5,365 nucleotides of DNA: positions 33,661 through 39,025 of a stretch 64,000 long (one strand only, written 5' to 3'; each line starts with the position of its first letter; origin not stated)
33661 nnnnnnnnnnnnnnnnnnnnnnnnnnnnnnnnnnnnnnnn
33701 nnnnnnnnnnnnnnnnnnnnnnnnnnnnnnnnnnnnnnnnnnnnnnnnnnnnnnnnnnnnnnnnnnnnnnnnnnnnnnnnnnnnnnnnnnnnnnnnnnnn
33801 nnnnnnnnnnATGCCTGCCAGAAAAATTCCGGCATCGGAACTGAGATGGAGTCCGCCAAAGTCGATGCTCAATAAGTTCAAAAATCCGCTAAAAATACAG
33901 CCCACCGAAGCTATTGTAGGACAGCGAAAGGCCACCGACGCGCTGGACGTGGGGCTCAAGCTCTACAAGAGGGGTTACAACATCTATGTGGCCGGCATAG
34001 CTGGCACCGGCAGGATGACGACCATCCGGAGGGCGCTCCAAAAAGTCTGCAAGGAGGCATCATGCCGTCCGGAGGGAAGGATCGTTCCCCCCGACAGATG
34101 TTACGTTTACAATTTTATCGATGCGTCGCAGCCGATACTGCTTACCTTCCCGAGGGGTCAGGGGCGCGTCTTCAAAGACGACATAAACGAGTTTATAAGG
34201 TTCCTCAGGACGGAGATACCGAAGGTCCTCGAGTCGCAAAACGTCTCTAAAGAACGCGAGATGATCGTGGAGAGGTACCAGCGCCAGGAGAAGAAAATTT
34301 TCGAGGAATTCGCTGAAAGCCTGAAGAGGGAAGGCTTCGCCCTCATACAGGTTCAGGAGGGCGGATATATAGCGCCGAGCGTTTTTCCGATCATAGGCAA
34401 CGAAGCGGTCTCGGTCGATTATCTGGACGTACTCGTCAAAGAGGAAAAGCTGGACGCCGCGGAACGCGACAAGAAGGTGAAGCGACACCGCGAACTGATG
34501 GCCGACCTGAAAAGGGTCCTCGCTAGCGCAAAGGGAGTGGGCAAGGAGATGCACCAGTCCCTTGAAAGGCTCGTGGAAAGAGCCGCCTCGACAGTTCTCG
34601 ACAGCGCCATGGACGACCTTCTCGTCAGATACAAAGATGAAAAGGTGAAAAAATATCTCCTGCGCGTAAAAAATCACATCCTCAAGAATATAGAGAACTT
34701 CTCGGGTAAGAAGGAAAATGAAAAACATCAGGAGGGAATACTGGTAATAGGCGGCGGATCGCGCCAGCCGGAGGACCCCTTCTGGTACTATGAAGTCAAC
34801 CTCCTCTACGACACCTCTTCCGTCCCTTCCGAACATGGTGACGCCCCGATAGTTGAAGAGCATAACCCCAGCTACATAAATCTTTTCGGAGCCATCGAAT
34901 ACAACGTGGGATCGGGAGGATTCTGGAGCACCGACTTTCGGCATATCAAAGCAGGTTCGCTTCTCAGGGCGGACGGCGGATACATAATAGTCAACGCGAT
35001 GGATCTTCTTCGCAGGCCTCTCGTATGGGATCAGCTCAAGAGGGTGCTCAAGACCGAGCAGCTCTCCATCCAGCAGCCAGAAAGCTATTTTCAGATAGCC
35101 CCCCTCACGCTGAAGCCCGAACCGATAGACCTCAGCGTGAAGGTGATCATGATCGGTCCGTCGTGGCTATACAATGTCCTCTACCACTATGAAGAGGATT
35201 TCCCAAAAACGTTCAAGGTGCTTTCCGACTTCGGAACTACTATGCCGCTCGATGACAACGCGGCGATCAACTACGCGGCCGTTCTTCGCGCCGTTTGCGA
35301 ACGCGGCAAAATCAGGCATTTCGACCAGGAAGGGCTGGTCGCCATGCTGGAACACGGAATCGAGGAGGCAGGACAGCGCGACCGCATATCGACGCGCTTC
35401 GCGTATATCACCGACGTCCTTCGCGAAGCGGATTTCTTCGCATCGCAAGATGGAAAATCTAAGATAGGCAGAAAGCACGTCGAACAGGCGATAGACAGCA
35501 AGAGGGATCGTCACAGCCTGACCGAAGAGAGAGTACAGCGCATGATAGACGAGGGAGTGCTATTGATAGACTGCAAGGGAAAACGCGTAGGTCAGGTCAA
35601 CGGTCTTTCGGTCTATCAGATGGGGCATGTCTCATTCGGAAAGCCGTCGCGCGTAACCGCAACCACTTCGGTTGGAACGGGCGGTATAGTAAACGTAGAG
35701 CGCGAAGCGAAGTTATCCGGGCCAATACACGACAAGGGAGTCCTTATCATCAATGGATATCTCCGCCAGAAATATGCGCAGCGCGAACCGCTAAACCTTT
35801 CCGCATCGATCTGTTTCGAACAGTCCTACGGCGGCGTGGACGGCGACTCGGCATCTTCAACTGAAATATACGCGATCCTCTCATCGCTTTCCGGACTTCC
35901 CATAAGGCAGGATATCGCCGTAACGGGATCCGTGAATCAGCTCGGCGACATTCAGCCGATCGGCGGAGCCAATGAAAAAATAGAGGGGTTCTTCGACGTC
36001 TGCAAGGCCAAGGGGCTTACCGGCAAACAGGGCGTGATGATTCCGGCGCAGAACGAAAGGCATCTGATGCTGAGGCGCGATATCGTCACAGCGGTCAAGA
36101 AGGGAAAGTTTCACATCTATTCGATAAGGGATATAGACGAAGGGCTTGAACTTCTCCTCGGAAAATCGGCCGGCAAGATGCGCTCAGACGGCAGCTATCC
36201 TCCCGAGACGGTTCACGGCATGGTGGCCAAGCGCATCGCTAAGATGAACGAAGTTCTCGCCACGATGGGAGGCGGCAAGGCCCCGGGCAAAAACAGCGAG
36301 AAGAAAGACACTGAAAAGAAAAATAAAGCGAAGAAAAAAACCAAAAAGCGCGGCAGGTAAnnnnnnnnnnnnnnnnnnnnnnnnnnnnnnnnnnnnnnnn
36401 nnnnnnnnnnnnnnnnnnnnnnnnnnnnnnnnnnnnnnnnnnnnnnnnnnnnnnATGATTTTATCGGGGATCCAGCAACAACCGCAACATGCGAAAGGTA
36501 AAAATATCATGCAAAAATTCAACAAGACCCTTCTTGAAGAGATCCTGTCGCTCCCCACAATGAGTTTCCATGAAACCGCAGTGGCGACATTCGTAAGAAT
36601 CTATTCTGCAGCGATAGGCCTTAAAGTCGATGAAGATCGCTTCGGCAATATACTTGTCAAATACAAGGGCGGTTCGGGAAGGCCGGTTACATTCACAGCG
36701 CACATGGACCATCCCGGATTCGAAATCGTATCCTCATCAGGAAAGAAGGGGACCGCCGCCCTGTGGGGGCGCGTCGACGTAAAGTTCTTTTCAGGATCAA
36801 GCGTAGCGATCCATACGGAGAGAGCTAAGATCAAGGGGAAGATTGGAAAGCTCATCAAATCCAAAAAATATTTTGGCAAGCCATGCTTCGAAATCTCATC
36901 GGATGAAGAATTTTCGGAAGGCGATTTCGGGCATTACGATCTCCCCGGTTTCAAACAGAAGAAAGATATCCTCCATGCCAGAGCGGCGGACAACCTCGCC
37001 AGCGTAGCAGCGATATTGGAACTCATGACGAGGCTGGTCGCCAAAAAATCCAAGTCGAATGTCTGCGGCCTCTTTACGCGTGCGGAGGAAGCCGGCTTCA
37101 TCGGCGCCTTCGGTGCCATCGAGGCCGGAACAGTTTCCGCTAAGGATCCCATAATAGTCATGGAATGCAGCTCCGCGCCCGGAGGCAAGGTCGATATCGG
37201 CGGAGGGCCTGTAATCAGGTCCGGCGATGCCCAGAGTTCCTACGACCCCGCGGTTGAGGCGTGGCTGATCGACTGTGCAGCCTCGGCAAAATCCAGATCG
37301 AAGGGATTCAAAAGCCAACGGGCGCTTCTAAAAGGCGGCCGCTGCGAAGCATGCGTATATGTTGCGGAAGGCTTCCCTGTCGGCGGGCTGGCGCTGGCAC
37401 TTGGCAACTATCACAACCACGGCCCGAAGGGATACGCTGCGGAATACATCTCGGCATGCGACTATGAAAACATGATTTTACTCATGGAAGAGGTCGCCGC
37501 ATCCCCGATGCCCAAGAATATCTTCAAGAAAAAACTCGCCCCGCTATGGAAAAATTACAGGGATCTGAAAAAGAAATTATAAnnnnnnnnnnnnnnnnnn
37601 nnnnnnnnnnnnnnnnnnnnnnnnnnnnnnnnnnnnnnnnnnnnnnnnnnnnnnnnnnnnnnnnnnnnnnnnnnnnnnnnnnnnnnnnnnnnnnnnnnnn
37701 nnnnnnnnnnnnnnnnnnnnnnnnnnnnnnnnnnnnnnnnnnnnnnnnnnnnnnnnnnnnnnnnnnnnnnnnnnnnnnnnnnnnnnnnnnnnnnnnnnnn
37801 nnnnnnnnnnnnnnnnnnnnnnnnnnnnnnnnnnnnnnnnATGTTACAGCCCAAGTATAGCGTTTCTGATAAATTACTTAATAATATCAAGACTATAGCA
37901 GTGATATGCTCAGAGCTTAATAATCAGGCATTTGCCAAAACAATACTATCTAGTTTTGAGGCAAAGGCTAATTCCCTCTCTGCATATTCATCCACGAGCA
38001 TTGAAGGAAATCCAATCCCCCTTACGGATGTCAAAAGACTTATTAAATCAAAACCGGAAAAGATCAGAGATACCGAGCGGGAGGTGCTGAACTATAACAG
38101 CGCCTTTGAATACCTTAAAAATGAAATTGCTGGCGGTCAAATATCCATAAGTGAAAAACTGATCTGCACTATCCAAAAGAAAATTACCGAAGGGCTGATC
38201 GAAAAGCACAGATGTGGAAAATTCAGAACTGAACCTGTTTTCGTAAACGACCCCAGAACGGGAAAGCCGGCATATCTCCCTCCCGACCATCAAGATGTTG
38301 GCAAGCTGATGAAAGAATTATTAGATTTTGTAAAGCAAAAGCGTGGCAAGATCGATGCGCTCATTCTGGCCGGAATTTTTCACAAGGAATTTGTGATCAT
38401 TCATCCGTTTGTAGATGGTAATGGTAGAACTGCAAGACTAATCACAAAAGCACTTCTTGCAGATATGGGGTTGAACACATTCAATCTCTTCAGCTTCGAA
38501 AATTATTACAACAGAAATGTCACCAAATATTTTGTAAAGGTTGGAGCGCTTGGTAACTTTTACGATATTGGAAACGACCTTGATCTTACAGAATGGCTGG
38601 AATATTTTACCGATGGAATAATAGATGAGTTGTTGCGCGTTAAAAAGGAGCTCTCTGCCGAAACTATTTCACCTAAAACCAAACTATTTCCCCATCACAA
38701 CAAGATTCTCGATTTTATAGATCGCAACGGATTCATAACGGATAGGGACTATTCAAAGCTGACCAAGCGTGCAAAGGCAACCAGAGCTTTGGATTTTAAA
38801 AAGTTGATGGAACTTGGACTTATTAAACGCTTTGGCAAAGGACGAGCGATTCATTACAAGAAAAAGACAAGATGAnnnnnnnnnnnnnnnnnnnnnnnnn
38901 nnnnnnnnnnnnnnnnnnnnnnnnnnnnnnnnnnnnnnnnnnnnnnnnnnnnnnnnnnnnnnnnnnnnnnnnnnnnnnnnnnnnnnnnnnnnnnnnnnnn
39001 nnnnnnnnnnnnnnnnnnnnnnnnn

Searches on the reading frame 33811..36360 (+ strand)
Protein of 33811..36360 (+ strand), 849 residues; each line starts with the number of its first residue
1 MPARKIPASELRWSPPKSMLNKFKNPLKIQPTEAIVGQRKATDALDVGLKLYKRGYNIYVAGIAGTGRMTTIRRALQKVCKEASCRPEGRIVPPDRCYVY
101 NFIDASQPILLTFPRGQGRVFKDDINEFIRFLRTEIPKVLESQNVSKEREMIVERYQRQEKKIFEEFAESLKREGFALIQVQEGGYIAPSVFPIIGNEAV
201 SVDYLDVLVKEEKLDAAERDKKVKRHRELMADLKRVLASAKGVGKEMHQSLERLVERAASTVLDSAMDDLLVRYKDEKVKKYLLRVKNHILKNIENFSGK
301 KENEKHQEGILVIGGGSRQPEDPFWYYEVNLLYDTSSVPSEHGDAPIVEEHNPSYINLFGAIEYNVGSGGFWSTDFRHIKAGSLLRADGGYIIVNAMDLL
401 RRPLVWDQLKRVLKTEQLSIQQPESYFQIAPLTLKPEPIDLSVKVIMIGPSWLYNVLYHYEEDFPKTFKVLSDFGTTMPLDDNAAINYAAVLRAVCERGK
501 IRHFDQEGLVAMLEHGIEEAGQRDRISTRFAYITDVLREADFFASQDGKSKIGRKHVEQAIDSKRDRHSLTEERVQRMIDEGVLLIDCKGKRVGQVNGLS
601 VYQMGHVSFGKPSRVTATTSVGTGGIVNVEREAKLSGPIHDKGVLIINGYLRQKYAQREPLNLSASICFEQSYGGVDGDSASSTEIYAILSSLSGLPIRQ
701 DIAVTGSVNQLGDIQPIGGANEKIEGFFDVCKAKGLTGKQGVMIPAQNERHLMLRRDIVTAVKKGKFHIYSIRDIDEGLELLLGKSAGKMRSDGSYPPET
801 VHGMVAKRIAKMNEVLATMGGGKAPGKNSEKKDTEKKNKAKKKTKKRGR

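Call 77: search_protein_families(library=pfam, proteins=[window:33811-36360:+], max_evalue=0.001)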
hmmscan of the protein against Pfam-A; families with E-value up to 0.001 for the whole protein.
window:33811-36360:+ (849 aa): 4 families
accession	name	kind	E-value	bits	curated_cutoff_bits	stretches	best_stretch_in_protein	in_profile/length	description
PF13654.12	AAA_32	-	1.4e-45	155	21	1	344-474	2-132/133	LonB-like, AAA domain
PF20436.4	LonB_AAA-LID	-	3.5e-20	72.2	22.4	1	503-567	1-65/65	Archaeal LonB, AAA+ ATPase LID domain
PF20437.3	LonC_helical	-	9e-12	45.2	24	1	95-128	1-34/34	Lon-like LonC helical domain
PF05362.19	Lon_C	-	6.8e-10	39.3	21.1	1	677-783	108-203/205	Lon protease (S16) C-terminal proteolytic domain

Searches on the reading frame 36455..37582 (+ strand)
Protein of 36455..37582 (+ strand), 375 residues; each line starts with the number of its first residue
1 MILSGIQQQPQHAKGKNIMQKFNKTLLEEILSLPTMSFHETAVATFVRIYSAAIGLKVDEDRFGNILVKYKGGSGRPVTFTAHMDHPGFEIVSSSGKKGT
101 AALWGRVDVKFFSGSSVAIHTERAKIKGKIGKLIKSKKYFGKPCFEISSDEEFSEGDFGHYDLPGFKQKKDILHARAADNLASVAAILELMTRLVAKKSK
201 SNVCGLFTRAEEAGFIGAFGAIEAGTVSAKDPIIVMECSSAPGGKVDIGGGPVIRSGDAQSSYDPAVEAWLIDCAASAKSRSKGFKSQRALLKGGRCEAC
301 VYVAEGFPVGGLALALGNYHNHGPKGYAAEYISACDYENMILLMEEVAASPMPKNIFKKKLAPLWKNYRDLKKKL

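Call 77: search_protein_families(library=pfam, proteins=[window:36455-37582:+], max_evalue=0.001)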
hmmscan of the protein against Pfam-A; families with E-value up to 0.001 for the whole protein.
window:36455-37582:+ (375 aa): 3 families
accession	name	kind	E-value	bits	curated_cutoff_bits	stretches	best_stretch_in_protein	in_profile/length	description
PF05343.19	Peptidase_M42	-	1.1e-21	77.7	23.2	2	155-339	110-288/292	M42 glutamyl aminopeptidase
PF04389.22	Peptidase_M28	-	4.2e-08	33.6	21.3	1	159-324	19-170/193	Peptidase family M28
PF01546.33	Peptidase_M20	-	4.3e-08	33.8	24.6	1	166-345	19-201/206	Peptidase family M20/M25/M40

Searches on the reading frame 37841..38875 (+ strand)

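Call 77: search_protein_families(library=pfam, proteins=[window:37841-38875:+], max_evalue=0.001)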
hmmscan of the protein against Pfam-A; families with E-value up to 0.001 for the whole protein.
window:37841-38875:+ (344 aa): 1 family
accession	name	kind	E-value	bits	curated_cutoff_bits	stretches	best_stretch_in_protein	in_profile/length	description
PF02661.23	Fic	-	6.8e-19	69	24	1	103-206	2-93/93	Fic/DOC family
